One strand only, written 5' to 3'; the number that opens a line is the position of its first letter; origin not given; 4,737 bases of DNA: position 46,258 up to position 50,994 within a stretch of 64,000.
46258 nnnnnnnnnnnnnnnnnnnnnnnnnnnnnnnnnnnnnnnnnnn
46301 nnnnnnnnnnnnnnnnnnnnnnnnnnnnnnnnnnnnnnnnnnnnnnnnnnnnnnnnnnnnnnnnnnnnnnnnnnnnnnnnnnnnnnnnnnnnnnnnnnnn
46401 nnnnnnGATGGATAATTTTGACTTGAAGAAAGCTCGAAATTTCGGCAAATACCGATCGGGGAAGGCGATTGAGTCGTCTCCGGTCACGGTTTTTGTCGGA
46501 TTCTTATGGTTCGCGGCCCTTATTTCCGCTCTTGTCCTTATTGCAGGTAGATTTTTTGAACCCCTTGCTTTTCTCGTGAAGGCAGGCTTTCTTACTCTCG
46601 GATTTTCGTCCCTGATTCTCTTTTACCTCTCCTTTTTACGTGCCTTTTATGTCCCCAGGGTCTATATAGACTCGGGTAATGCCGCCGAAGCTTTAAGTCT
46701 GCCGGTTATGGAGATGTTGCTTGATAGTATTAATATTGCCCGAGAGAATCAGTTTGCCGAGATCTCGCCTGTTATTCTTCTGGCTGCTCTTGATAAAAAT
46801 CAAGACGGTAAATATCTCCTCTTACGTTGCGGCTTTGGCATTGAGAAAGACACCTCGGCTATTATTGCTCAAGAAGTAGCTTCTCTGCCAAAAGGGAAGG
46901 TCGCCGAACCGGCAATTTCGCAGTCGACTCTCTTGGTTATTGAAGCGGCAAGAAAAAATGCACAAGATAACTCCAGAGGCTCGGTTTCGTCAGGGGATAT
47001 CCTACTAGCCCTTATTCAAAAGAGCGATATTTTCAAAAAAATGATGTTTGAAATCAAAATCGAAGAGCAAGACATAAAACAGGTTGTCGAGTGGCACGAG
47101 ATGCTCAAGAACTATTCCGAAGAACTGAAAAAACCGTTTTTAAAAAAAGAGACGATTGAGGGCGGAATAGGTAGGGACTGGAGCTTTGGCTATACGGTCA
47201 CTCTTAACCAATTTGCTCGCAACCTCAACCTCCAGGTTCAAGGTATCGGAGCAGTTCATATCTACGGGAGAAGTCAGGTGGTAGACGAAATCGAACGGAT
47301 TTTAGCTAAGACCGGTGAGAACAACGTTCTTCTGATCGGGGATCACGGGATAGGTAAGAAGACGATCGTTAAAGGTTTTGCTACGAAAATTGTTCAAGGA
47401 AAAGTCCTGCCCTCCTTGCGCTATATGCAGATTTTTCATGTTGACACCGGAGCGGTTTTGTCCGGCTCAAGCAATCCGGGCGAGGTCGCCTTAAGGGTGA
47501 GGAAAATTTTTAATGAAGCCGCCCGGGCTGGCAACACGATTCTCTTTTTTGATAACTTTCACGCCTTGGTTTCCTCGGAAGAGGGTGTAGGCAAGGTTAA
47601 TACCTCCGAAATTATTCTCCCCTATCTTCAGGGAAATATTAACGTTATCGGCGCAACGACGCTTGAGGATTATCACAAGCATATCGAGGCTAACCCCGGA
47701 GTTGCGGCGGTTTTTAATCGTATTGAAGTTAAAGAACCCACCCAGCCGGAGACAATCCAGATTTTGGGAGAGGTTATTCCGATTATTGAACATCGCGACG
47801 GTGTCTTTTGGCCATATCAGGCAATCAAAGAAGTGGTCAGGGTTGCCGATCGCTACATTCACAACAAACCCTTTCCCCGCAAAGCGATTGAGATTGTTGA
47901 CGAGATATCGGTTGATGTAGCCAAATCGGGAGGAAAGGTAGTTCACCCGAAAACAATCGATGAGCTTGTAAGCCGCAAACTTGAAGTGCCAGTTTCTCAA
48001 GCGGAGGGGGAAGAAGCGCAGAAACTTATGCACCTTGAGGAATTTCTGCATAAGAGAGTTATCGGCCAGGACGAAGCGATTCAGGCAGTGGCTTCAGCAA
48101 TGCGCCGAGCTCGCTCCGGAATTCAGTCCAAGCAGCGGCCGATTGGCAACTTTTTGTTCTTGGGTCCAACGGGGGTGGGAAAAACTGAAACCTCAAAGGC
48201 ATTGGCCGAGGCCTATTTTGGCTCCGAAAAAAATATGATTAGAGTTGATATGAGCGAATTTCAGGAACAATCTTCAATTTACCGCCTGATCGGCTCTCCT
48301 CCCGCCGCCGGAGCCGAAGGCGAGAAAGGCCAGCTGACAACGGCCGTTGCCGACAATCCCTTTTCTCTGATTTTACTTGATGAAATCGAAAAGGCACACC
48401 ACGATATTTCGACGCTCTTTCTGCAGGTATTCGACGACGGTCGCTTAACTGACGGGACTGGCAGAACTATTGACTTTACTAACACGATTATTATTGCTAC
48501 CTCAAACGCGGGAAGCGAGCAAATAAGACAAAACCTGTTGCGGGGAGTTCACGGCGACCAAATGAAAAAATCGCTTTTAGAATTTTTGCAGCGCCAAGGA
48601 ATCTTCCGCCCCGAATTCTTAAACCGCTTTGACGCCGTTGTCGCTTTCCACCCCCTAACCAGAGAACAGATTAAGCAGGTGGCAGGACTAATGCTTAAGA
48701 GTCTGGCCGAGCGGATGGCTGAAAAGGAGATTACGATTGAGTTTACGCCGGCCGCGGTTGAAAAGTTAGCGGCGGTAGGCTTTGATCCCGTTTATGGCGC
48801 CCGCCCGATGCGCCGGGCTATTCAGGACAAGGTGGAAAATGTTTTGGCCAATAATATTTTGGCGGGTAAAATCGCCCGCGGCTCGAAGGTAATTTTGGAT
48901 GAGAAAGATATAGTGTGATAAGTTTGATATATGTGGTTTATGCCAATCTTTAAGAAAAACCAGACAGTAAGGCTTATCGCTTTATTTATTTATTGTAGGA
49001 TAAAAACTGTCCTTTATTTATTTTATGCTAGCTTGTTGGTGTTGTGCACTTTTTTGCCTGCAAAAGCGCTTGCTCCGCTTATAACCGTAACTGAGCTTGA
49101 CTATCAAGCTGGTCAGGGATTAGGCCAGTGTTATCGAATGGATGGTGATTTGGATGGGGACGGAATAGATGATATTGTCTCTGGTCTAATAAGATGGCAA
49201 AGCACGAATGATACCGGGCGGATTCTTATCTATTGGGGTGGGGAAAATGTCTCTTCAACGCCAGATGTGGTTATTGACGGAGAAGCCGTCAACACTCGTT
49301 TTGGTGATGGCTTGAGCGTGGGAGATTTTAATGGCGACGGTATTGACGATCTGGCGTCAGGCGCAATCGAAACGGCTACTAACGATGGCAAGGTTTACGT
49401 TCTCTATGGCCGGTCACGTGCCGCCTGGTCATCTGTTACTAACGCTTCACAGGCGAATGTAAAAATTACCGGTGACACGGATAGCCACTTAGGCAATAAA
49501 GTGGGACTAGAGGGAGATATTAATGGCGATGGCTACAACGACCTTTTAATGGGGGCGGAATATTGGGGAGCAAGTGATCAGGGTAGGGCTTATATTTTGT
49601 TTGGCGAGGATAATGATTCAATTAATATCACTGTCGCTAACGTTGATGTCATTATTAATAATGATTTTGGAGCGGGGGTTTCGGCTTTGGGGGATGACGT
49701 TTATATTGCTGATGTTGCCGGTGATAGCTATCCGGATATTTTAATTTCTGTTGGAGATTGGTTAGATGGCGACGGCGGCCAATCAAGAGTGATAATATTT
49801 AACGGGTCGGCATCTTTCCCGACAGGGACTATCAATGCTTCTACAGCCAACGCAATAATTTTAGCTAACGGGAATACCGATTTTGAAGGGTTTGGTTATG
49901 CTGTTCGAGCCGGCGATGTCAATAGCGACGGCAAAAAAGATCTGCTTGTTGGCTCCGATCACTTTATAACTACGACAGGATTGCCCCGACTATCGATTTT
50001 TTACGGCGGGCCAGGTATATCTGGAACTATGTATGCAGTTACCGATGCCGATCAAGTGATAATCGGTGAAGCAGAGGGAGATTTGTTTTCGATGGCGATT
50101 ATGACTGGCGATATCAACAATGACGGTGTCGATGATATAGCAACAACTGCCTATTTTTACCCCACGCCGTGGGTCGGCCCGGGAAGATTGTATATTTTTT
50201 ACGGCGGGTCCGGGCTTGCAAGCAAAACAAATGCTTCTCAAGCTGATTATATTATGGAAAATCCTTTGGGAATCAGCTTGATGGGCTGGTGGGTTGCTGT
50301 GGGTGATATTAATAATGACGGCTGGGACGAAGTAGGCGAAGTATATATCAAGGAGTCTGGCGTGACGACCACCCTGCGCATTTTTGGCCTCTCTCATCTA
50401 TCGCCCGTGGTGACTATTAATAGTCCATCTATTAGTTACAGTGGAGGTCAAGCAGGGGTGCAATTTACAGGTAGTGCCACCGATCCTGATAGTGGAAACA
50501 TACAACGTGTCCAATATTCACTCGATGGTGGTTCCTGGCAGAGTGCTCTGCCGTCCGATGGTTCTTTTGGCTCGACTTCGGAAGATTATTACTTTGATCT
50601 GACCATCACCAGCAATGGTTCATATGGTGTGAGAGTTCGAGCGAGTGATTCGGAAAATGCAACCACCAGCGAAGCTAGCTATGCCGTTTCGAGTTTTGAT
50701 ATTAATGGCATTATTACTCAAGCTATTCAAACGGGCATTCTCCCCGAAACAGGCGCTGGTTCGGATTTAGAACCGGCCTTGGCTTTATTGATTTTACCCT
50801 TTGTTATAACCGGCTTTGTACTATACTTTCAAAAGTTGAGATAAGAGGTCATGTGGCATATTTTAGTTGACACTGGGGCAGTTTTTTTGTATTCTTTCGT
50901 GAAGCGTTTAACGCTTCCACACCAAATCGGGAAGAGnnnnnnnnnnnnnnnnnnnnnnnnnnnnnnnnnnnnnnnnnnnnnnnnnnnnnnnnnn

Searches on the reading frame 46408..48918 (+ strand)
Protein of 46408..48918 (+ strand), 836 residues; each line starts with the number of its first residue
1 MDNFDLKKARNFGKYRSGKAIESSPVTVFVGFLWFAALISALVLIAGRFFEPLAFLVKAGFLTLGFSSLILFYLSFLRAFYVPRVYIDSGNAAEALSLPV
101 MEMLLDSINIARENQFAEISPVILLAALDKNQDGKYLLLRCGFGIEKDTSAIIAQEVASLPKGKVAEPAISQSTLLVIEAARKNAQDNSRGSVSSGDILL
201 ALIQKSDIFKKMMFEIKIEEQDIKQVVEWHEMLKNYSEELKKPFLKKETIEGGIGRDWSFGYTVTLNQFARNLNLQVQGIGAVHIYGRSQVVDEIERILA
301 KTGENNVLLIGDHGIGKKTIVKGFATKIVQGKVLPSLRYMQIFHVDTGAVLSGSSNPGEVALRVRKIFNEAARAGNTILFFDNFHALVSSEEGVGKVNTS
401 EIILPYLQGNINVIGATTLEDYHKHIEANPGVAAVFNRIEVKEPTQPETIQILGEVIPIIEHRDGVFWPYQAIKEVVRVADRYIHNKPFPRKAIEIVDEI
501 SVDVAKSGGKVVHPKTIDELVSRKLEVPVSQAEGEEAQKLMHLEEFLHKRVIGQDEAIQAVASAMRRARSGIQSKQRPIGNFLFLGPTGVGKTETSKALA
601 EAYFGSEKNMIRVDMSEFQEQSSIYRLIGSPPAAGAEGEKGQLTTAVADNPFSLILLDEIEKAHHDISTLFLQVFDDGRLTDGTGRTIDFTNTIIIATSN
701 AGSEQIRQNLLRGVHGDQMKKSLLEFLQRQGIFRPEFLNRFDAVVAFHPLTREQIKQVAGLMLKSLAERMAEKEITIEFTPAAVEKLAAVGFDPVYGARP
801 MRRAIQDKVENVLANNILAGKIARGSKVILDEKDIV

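Call 62: search_protein_families(library=pfam, proteins=[window:46408-48918:+], max_evalue=0.001)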
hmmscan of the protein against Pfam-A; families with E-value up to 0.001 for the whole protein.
window:46408-48918:+ (836 aa): 14 families
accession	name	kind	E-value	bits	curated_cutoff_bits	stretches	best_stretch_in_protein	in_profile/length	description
PF07724.20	AAA_2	-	4.3e-54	183.5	27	1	577-743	1-165/166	AAA domain (Cdc48 subfamily)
PF10431.15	ClpB_D2-small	-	6.1e-27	93.9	21.9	1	750-829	1-80/81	C-terminal, D2-small domain, of ClpB protein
PF00004.35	AAA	-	7.4e-19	68.9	21.2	2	307-418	1-109/131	ATPase family associated with various cellular activities (AAA)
PF07728.20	AAA_5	-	1.8e-13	51.1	22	1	581-703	1-125/139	AAA domain (dynein-related subfamily)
PF13191.12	AAA_16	-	1.8e-10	42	32.6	0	285-331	2-51/167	AAA ATPase domain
PF17871.7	AAA_lid_9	-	3.6e-10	40.1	22.8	1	446-537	2-91/104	AAA lid domain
PF05673.19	DUF815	-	4.4e-10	39.6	23.8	1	288-340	37-85/249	Protein of unknown function (DUF815)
PF00158.32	Sigma54_activat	-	1.1e-09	38.7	20.2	1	563-712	6-155/168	Sigma-54 interaction domain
PF20720.3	nSTAND3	-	3.6e-07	30.4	27.2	0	292-330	7-43/155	Novel STAND NTPase 3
PF13401.12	AAA_22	-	2.2e-05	25.2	27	0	583-667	9-100/130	AAA domain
PF06414.18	Zeta_toxin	-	3.6e-05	23.7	22.3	0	574-621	12-57/199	Zeta toxin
PF12775.13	AAA_7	-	0.00018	21.6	25.8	0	581-628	35-82/181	P-loop containing dynein motor region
PF05496.18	RuvB_N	-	0.00034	20.8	27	0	551-601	9-55/159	Holliday junction DNA helicase RuvB P-loop domain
PF02367.23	TsaE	-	0.00078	19.8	26.6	0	298-329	13-47/128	Threonylcarbamoyl adenosine biosynthesis protein TsaE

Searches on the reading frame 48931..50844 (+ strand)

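Call 33: search_protein_families(library=pfam, proteins=[window:48931-50844:+], max_evalue=0.00001)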
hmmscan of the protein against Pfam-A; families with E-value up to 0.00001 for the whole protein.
window:48931-50844:+ (637 aa): 3 families
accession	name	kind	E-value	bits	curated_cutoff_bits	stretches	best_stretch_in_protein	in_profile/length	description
PF01839.29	FG-GAP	-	3.8e-34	116.5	22.1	3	195-223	8-37/37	FG-GAP repeat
PF13517.12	FG-GAP_3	-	6.3e-15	56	26.9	0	73-142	1-60/61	FG-GAP-like repeat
PF17957.7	Big_7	-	3.4e-06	28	24.1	1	492-569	1-70/70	Bacterial Ig domain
